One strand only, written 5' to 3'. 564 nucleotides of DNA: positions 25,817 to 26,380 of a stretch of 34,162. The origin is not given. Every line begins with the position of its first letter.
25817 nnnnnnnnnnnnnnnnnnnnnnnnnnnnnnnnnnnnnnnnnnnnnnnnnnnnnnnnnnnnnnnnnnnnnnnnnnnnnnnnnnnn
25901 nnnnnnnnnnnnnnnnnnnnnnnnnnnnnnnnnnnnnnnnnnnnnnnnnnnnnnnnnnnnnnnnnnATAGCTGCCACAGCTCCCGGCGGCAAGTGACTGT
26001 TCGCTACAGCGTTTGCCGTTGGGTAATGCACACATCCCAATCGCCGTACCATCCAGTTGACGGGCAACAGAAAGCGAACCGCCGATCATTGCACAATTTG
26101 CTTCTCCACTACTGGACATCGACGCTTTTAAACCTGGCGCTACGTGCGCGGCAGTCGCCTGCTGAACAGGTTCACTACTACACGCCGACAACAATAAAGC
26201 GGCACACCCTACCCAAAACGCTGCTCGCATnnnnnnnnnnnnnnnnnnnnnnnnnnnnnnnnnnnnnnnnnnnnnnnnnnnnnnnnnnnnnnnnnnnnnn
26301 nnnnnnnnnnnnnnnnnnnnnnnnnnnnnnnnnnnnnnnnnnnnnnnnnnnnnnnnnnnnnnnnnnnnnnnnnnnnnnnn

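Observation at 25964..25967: Convergent hslJ and ydbJ share their stop codons in a 4-bp TTAA palindrome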

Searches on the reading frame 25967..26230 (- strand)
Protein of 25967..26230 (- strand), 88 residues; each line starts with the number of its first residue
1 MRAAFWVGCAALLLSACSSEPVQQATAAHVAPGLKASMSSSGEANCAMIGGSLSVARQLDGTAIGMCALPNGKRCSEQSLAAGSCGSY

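Call 13: profile_search(protein=window:25967-26230:-)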
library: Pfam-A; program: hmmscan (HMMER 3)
A. the first sequence (88 residues): domains with independent E <= 10: 1; with E <= 0.001: 1
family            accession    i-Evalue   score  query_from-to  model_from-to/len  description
DUF333            PF03891.20    1.4e-13    51.3      37-83          1-46/47  Domain of unknown function (DUF333)

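Call 19: find_homologous_proteins(query=window:25967-26230:-, max_evalue=0.001)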
Query window:25967-26230:- (88 aa): 242 proteins with E <= 0.001 among 242 candidates; the best 120 are listed.
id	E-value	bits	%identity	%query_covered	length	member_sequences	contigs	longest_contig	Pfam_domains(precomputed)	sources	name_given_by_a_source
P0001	4.2e-47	176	99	100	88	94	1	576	PF03891.21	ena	-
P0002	4.8e-47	175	89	100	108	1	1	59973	PF03891.21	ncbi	-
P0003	5.7e-47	175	99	100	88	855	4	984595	PF03891.21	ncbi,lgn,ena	ncbi:putative hemolysin [Escherichia coli]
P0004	2.0e-46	173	99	100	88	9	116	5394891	PF03891.21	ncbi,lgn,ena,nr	ncbi:DUF333 domain-containing protein [Escherichia coli]|nr:DUF333 domain-containing protein [Escher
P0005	6.7e-46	172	98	100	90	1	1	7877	PF03891.21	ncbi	-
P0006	2.1e-45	170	94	100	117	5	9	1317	PF03891.21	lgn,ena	-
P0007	5.6e-45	169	98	100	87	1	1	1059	PF03891.21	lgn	-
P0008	6.3e-45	169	98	100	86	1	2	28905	PF03891.21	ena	-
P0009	7.2e-45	168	99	95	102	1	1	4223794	PF03891.21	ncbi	ncbi:DUF333 domain-containing protein [Escherichia coli]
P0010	2.1e-44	167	92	100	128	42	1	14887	PF03891.21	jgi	jgi:putative hemolysin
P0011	3.3e-44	166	91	100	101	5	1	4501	PF03891.21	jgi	-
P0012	4.9e-44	166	95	100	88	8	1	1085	PF03891.21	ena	-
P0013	5.4e-44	166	95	100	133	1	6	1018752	PF03891.21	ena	-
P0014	5.4e-44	166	91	100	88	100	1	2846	PF03891.21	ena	-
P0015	7.1e-44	165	91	100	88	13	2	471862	PF03891.21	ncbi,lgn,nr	ncbi:DUF333 domain-containing protein [Salmonella enterica]|nr:DUF333 domain-containing protein [Sal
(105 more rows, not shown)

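Call 21: find_related_loci(query=A1, collection=genome_contigs, flank=2500)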
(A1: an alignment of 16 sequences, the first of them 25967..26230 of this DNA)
Query A1 (88 aa) in genome_contigs; peptide patterns used: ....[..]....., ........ (x = any residue, [..] = any of these).
305 stretches matched a pattern; 263 encode a relative of the query (tblastn E <= 1e-3); the best 80 are kept; 80 distinct loci.
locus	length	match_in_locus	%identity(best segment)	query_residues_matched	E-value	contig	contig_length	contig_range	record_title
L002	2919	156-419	99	1-88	5e-53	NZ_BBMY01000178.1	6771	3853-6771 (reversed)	Escherichia albertii NBRC 107761 = DSM 17582 strain NBRC 107761, whole genome shotgun sequence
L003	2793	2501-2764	99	1-88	5e-53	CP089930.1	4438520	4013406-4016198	Escherichia coli strain E69 chromosome, complete genome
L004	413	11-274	98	1-88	6e-59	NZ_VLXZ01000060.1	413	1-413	Alkalicoccobacillus porphyridii strain P16 NODE_60_length_413_cov_1.321429, whole genome shotgun sequence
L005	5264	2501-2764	97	1-88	1e-52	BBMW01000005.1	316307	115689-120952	Citrobacter werkmanii NBRC 105721 DNA, contig: CIWKM05, whole genome shotgun sequence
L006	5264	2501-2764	97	1-88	1e-52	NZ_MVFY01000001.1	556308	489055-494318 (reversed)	Citrobacter portucalensis strain A60 A60_S7_L001_NODE_1_length_556308_cov_17.9926, whole genome shotgun sequence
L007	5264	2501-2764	95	1-88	3e-52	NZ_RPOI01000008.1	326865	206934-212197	Citrobacter youngae strain CCUG 30791 citrobacter_youngae_CCUG30791T_0000008, whole genome shotgun sequence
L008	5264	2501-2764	94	1-88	4e-52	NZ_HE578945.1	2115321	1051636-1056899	Phytobacter massiliensis JC163 strain type strain: JC163, whole genome shotgun sequence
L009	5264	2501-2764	95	1-88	2e-52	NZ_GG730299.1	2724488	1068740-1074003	Citrobacter youngae ATCC 29220 Scfld0, whole genome shotgun sequence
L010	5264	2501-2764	95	1-88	3e-52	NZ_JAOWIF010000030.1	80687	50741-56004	Citrobacter sp. Cu233 220, whole genome shotgun sequence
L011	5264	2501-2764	95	1-88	3e-52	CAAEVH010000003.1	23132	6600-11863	MAG TPA_asm: uncultured Raoultella sp., isolate HGM20637, WGS project CAAEVH010000000 data, contig: ERS608581_38_k95_742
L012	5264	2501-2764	95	1-88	3e-52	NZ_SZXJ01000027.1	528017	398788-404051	Citrobacter sp. wls619 contig15, whole genome shotgun sequence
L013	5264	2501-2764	95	1-88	2e-52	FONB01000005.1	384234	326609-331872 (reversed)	Kosakonia sp. S29 genome assembly, contig: Ga0075254_105, whole genome shotgun sequence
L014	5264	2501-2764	94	1-88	6e-52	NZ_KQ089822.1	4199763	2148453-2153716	Citrobacter sp. MGH106 aetzL-supercont1.1, whole genome shotgun sequence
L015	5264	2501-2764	94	1-88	4e-52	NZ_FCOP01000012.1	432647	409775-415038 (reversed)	Pseudenterobacter timonensis strain mt20, whole genome shotgun sequence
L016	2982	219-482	98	1-88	5e-52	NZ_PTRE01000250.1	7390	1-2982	Escherichia sp. MOD1-EC7003 MOD1-EC7003_251_length_7390_cov_96, whole genome shotgun sequence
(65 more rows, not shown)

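Call 59: search_protein_families(proteins=[window:25967-26230:-], library=ncbifam)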
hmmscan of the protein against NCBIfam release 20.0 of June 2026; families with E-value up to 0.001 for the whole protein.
window:25967-26230:- (88 aa): 0 families

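Call 60: search_solved_structures(query=window:25967-26230:-, max_evalue=0.01)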
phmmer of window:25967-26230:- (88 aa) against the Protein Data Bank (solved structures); distinct sequences matched with E-value up to 0.01: 0.
